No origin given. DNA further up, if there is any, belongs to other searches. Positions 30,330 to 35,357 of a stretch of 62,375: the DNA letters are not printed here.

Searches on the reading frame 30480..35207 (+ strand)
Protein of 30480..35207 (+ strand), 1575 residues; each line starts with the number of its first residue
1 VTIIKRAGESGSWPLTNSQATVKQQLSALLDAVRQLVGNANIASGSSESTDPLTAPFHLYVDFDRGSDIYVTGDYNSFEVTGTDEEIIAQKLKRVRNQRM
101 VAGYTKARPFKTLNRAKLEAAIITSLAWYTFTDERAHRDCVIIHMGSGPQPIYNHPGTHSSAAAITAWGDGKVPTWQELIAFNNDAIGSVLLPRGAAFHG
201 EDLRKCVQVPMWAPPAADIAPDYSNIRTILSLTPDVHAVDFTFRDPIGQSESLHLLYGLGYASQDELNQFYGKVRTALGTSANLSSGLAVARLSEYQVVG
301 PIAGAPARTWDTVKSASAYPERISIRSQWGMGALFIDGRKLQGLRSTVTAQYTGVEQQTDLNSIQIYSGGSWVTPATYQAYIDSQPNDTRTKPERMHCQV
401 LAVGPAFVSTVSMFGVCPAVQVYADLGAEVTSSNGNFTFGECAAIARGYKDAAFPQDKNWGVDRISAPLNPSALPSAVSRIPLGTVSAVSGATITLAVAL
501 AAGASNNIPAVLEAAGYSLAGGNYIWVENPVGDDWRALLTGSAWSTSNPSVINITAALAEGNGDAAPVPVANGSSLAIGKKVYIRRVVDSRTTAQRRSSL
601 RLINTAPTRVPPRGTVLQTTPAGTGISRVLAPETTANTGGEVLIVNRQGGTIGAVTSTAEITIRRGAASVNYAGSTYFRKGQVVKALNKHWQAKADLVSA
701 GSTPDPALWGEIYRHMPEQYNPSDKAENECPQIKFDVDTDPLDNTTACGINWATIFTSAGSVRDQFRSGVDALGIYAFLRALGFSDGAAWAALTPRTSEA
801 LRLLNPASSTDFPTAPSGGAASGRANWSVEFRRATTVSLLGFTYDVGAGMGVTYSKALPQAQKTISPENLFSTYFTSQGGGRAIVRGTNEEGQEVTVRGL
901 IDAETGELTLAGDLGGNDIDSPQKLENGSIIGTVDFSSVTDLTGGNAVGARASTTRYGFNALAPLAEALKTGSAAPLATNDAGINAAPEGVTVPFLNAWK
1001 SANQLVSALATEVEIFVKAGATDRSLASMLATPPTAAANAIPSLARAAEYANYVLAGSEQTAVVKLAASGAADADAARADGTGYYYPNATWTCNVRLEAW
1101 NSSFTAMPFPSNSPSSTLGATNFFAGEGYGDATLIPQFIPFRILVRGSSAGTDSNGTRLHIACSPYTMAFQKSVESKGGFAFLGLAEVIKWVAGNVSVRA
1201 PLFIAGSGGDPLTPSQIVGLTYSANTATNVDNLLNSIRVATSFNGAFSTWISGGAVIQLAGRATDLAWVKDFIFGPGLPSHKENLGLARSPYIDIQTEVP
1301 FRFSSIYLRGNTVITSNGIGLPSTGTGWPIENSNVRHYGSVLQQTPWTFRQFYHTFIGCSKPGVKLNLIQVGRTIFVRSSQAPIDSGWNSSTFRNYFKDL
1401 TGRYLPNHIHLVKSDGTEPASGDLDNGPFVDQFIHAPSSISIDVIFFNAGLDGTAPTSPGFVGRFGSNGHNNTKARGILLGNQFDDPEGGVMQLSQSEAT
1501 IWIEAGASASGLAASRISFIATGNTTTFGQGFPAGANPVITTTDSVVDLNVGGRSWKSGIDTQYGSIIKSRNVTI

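Call 65: search_protein_families(library=phrogs, proteins=[window:30480-35207:+], max_evalue=0.001)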
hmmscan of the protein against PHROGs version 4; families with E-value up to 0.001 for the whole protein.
window:30480-35207:+ (1575 aa): 2 families
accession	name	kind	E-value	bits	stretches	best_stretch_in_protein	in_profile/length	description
phrog_529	-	tail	5.5e-35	121.6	2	310-471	364-525/1498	tail fiber protein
phrog_4527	-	tail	9.4e-19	66.5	1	266-468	850-1055/3730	short tail fiber protein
